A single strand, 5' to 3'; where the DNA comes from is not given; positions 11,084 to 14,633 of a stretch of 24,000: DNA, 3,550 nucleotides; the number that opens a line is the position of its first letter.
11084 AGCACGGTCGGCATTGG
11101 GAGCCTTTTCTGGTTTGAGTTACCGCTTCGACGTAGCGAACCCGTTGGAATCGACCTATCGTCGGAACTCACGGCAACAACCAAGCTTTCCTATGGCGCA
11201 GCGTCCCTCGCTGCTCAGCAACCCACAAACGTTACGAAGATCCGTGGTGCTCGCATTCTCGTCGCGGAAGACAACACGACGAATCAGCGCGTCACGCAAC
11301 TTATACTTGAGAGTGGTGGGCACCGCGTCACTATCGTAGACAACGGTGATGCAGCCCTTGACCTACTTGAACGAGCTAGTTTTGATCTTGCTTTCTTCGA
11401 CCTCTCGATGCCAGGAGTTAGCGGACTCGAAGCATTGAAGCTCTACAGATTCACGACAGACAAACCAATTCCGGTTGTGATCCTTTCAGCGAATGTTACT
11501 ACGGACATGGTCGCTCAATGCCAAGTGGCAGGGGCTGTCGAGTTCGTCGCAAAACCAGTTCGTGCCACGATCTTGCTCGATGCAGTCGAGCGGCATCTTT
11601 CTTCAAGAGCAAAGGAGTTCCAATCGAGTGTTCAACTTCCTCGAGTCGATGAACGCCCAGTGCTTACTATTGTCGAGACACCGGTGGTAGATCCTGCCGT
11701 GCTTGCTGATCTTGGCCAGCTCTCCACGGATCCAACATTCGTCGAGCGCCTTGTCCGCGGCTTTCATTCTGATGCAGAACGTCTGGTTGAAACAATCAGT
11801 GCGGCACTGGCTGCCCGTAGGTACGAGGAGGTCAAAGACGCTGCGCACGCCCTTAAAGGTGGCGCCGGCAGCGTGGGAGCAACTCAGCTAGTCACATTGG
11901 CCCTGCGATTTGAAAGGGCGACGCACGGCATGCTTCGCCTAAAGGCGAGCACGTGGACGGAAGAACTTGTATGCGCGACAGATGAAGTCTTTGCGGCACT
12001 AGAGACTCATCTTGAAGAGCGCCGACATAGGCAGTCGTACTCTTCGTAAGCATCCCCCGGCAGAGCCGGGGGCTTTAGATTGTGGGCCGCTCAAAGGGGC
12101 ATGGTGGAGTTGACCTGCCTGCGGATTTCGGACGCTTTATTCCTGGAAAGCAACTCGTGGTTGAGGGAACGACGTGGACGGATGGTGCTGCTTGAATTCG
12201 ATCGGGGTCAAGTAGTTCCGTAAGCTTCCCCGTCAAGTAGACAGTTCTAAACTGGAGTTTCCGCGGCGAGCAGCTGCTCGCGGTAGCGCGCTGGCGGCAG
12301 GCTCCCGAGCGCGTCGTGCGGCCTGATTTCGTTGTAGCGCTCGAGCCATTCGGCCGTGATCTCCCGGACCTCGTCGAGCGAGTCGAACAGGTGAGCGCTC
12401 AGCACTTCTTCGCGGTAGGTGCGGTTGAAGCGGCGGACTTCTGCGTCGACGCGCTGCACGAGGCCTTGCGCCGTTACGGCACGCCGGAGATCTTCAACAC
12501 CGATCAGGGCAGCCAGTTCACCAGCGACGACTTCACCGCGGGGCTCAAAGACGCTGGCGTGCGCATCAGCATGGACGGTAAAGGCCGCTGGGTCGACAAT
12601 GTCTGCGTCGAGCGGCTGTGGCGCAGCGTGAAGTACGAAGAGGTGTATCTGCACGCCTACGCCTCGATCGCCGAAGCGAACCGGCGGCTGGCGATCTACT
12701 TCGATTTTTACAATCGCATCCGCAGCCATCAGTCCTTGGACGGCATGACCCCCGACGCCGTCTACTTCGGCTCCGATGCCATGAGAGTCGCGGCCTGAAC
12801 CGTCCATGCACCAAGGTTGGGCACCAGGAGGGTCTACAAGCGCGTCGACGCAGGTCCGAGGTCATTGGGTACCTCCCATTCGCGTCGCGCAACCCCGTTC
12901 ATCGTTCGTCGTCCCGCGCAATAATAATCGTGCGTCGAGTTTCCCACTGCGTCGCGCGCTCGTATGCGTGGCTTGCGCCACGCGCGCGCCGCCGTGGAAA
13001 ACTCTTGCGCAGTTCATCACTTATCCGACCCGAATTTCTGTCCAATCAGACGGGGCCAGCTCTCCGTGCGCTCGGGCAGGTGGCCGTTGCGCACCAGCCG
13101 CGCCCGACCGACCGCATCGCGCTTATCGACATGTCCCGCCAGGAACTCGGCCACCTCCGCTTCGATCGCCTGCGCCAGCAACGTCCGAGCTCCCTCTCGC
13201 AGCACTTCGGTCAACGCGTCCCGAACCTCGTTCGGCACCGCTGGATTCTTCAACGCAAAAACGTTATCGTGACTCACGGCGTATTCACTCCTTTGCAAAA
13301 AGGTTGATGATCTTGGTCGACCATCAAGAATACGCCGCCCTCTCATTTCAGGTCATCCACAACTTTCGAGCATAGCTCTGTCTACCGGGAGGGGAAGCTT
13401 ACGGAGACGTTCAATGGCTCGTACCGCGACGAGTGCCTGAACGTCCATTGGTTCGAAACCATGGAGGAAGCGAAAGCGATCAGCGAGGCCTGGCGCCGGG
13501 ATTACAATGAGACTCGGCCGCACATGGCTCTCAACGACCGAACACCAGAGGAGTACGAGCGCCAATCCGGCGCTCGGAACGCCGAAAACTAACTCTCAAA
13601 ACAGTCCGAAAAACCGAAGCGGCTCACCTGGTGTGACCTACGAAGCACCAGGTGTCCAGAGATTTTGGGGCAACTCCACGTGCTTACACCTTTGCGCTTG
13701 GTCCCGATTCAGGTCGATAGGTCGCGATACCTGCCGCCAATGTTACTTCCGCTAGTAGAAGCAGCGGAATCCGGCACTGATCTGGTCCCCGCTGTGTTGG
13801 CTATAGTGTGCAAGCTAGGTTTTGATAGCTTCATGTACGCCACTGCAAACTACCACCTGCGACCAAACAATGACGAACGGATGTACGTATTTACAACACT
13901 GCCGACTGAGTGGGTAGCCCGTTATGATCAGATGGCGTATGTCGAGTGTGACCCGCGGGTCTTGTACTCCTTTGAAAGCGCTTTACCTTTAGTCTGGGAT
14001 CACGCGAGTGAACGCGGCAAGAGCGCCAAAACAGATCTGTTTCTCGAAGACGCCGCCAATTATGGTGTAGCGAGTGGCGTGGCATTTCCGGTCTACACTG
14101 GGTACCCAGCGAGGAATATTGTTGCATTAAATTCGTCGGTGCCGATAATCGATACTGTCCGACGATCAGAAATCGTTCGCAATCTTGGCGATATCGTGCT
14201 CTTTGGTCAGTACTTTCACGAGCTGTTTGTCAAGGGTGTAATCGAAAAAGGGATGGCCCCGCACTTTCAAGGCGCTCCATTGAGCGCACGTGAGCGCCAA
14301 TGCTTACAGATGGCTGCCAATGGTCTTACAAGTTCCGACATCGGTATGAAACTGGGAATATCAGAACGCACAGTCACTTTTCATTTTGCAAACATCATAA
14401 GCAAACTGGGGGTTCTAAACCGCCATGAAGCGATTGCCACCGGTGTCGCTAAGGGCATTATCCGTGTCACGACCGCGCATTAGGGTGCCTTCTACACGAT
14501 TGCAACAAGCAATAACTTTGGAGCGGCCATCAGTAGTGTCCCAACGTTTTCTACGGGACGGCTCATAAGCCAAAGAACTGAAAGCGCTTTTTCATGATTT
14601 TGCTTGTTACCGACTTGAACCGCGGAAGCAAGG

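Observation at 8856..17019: Orphan quorum-sensing-type receptor cluster: RpfC-like hybrid kinase, abutting hydrolase, canonical LuxR solo and an HD-GYP regulator, with no signal synthase of either kind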

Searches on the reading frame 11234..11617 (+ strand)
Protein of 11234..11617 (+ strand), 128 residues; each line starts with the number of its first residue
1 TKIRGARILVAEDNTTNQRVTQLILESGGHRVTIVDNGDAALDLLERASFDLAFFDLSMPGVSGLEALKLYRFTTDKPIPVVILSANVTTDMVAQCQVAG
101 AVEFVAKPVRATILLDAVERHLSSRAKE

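Call 56: search_solved_structures(query=window:11234-11617:+, max_evalue=1e-12, show_alignments=3)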
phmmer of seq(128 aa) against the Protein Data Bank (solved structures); distinct sequences matched with E-value up to 1e-12: 10.
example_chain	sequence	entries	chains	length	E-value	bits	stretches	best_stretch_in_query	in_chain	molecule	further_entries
3m6m_D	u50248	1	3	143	1.7e-23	86.1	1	2-118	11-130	Sensory/regulatory protein rpfC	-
7w9h_A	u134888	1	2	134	6.6e-17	64.9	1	5-122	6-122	Response regulator protein FleR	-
7qz2_A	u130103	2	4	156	9.9e-16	61.1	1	4-114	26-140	Histidine kinase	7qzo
8phn_A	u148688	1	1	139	1.3e-15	60.8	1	4-117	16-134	histidine kinase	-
8phx_A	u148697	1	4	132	5.2e-15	58.8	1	5-117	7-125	Histidine protein kinase SLN1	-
6qrj_A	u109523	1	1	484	2.1e-14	56.9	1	4-120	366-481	Hybrid kinase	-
7c1j_A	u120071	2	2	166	4.7e-14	55.7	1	5-124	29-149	Histidine kinase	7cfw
8pdc_A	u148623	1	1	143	1.4e-13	54.2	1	6-116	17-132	histidine kinase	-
9xzo_A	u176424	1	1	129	1.5e-13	54.1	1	6-124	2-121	De novo protein M1X0B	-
5xso_A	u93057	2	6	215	9.1e-13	51.6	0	7-118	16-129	Response regulator FixJ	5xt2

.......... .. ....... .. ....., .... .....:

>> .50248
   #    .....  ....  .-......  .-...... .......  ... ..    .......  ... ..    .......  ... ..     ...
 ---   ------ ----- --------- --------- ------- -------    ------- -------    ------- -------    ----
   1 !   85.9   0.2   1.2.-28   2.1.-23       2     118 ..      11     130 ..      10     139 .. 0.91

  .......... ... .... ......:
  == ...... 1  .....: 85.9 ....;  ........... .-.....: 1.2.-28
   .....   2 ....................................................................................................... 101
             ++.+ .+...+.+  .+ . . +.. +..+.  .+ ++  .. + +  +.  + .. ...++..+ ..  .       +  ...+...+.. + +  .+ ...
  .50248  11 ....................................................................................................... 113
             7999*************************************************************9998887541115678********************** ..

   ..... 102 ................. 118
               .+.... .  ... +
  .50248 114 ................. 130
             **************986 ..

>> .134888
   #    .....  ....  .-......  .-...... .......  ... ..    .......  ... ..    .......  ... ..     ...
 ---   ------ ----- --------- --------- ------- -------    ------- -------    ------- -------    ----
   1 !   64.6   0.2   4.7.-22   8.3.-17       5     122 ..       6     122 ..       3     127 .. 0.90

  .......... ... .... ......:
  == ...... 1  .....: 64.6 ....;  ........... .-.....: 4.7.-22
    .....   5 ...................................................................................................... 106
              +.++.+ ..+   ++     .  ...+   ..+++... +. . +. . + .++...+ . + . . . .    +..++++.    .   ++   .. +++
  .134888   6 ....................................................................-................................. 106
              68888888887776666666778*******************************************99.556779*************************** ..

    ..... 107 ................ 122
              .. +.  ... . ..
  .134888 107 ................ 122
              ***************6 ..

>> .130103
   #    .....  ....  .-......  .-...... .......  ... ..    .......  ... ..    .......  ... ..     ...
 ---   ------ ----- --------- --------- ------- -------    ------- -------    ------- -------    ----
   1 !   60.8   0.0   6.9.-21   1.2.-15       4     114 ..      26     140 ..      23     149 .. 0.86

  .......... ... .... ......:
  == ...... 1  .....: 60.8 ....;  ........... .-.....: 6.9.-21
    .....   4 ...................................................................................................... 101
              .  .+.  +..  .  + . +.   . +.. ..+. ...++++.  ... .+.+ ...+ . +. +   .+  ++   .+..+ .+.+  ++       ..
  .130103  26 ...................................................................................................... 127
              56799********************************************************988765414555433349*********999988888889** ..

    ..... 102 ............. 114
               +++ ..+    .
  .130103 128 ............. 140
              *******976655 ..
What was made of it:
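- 9827..12049 (+): RpfC-type hybrid sensor kinase, 740 aa from the ATG at 9827. Layout: N-terminal tail of about 41 aa, five TM segments (42-60, 72-90, 115-133, 146-164, 173-191), HisKA (His218), HATPase_c, REC (Asp525), Hpt (His674). The REC domain's best solved match is Xcc RpfC REC, 3m6m_D, E 1.7e-23 (call 56).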

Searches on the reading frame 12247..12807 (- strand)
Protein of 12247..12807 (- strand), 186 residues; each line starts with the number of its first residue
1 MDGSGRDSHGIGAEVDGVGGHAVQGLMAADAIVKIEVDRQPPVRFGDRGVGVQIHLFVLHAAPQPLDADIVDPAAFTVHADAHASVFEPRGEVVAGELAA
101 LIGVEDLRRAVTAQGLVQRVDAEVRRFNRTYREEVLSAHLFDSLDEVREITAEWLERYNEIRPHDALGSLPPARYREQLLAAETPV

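Call 4: search_protein_families(library=pfam, proteins=[window:12247-12807:-], max_evalue=0.01)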
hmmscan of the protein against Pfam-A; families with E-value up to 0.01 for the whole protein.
window:12247-12807:- (186 aa): 2 families
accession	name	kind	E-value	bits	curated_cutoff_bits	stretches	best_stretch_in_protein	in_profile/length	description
PF13683.12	rve_3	-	1.6e-17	63.5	26.5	1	124-172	19-67/67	Integrase core domain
PF13333.12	rve_2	-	5e-05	23.8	22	1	129-180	5-56/56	Integrase core domain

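Call 65: search_protein_families(library=ncbifam, proteins=[window:12247-12807:-], max_evalue=0.001)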
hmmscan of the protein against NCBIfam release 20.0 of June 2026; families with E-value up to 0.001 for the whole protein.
window:12247-12807:- (186 aa): 2 families
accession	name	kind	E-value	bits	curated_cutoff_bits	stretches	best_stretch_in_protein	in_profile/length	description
NF033516.0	transpos_IS3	equivalog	7.9e-12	45.1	160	1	126-176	319-369/369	IS3 family transposase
NF033577.2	transpos_IS481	equivalog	8.4e-11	41.9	224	1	125-174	233-282/284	IS481 family transposase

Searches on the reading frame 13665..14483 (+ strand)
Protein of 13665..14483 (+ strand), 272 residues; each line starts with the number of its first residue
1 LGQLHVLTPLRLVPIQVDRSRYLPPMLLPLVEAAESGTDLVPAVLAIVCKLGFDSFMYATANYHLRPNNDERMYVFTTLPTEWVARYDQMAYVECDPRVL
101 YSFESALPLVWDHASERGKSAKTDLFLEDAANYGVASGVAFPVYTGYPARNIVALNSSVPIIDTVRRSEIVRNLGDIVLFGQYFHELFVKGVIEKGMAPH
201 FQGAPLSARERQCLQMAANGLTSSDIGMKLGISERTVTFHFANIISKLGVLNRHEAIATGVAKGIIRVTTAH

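Call 4: search_protein_families(library=pfam, proteins=[window:13665-14483:+], max_evalue=0.01)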
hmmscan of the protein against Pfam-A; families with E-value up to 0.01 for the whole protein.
window:13665-14483:+ (272 aa): 5 families
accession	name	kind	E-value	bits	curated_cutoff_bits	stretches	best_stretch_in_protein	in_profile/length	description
PF03472.21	Autoind_bind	-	2.7e-22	79.3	23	1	43-186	8-147/149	Autoinducer binding domain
PF00196.25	GerE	-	2.6e-19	69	23.5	1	205-257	2-54/57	Bacterial regulatory proteins, luxR family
PF08281.18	Sigma70_r4_2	-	0.00051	20.1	25.7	1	206-240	11-46/54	Sigma-70, region 4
PF04545.22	Sigma70_r4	-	0.0019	18.1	24.1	1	206-237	5-37/50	Sigma-70, region 4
PF13384.12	HTH_23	-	0.0065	16.7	24.6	0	211-237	8-34/50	Homeodomain-like domain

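Call 10: search_protein_families(library=ncbifam, proteins=[window:13665-14483:+], max_evalue=0.001)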
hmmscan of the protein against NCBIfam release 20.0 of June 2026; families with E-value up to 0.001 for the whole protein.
window:13665-14483:+ (272 aa): 22 families
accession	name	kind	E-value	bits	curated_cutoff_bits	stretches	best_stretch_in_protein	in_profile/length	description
NF007561.1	PRK10188.1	equivalog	4.3e-15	55.7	350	1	50-266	36-240/240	quorum-sensing transcriptional regulator SdiA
NF047785.1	respo_reg_MadR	equivalog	1e-12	47.8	300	1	167-266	110-209/209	MadR family response regulator transcription factor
TIGR03541.1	reg_near_HchA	equivalog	3.6e-12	46.3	215.6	1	31-266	11-232/232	PA1136 family autoinducer-binding transcriptional regulator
NF047403.1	TransRegVisR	equivalog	3.5e-11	43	300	1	104-266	65-219/220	transcriptional regulator VisR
NF052366.1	photon_PedR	equivalog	2.7e-10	40.3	120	1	206-264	3-61/74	photosynthetic electron transport-dependent transcriptional regulator PedR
NF052445.1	RespRegMctR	equivalog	6.7e-09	35.5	300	1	161-255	102-194/205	two-component system response regulator MctR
TIGR03020.2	EpsA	equivalog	1.6e-08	34.5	170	1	205-258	190-243/247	XrtB/PEP-CTERM-associated transcriptional regulator EpsA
NF010444.1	PRK13870.1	equivalog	1.6e-08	34.4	250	1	47-258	28-226/234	autoinducer-binding transcriptional regulator TraR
NF007685.0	PRK10360.1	equivalog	7.6e-08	32.4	258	1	204-255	136-187/196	response regulator transcription factor UhpA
NF003420.0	PRK04841.1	equivalog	8.8e-07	27.3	537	1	184-259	816-892/903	HTH-type transcriptional regulator MalT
NF047402.1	TransRegVisN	equivalog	1.1e-06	28.1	250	1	202-264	182-244/246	transcriptional regulator VisN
NF011896.0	PRK15369.1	equivalog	2e-06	27.6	242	1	205-257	149-201/211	two component system response regulator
NF007403.0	PRK09935.1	equivalog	2.7e-06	27.1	271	1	202-257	146-201/210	fimbria biosynthesis transcriptional regulator FimZ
NF006900.1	PRK09390.1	equivalog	3.7e-06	26.6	255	1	205-252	142-189/203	response regulator FixJ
NF007505.1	PRK10100.1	equivalog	4e-06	26.7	250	1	167-257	103-196/204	biofilm master transcriptional regulator CsgD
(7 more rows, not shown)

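Call 23: search_solved_structures(query=window:13665-14483:+, max_evalue=0.001, show_alignments=3)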
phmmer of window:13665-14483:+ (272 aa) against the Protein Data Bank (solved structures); distinct sequences matched with E-value up to 0.001: 37.
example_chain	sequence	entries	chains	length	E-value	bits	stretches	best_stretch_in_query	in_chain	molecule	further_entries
7r3g_B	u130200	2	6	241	4e-18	69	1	46-266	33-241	Regulatory protein RhlR | PROSS optimized variant of RhlR with 75 mutations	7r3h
3szt_A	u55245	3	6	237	6.6e-17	65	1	41-266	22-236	Quorum-sensing control repressor | LuxR family transcriptional regulator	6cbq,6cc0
3qp6_A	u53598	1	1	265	2.4e-16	63.2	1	75-261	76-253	CviR transcriptional regulator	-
7r3i_A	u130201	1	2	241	3.7e-16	62.6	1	46-266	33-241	PROSS optimized variant of RhlR with 61 mutations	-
6mwh_A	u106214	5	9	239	7.1e-16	61.7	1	48-266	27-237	Transcriptional regulator LasR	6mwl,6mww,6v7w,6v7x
3qp5_A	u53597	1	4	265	7.3e-16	61.6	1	76-262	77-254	CviR transcriptional regulator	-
6mvn_A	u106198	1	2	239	8e-16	61.5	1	48-266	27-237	Transcriptional regulator LasR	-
7r3j_C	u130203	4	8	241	2.1e-15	60.1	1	47-266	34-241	Regulatory protein RhlR | RhlR protein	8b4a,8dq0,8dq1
6mwz_A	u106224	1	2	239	6.5e-15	58.5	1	48-266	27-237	Transcriptional regulator LasR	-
7r3e_A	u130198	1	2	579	2.3e-14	56.7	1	47-266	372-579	2-aminobenzoylacetyl-CoA thioesterase,Regulatory protein RhlR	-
4y13_A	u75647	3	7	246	5.5e-08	35.8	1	206-267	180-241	Transcriptional regulator of ftsQAZ gene cluster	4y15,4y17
4lfu_A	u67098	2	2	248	7.5e-08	35.4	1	61-266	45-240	Regulatory protein SdiA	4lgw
6jqs_A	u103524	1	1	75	2.4e-07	33.7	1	204-259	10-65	DNA-binding response regulator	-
6d6d_A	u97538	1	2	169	5e-07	32.7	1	48-158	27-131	Transcriptional activator protein LasR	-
6d6a_A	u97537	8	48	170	5.1e-07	32.6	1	48-158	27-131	Transcriptional activator protein LasR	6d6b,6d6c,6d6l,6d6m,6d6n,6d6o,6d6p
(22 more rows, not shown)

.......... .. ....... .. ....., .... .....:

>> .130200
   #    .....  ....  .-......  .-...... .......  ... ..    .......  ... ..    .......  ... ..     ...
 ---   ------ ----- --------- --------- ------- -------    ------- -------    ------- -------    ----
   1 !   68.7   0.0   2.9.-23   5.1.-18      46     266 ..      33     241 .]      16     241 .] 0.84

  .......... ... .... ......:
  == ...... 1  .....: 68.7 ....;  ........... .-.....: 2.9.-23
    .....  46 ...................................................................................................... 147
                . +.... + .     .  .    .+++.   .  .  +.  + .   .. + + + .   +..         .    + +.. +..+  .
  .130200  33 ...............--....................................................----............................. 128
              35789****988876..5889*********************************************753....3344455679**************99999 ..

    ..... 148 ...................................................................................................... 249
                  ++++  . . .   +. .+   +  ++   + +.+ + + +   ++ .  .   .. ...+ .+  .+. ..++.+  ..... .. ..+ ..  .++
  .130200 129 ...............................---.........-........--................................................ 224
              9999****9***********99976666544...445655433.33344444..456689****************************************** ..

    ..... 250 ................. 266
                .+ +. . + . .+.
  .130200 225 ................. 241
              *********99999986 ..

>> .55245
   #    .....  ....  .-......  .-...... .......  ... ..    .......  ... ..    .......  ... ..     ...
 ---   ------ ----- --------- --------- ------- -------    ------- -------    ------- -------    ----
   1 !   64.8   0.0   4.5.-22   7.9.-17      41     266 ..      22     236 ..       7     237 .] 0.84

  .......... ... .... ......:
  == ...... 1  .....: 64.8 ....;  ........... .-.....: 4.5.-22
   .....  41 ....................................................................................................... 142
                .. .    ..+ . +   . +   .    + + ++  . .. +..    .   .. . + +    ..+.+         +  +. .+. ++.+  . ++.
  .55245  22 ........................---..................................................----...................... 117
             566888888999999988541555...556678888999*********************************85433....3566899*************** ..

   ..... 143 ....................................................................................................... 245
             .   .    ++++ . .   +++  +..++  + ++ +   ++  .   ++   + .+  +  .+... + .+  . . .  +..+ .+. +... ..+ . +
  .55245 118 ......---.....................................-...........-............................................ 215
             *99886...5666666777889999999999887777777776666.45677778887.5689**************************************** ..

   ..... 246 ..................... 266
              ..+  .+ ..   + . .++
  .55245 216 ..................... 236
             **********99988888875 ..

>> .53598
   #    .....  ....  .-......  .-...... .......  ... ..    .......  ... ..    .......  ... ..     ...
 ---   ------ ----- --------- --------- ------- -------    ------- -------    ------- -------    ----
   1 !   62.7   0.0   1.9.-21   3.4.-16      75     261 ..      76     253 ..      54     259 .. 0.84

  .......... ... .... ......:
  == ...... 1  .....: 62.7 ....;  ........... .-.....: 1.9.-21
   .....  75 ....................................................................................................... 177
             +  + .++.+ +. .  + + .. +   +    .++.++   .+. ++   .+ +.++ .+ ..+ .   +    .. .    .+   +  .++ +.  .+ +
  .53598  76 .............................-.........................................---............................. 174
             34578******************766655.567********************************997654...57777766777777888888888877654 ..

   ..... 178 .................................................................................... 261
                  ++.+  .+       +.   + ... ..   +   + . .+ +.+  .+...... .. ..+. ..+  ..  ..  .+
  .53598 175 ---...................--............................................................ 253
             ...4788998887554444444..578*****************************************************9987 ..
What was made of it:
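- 13665..14483 (+): LuxR-family regulator with an autoinducer-binding domain and a GerE HTH. The likely start is Met26 at 13740. All nine canonical residues are present. No luxI is nearby. Best solved relatives are RhlR, QscR, CviR and LasR (call 23).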
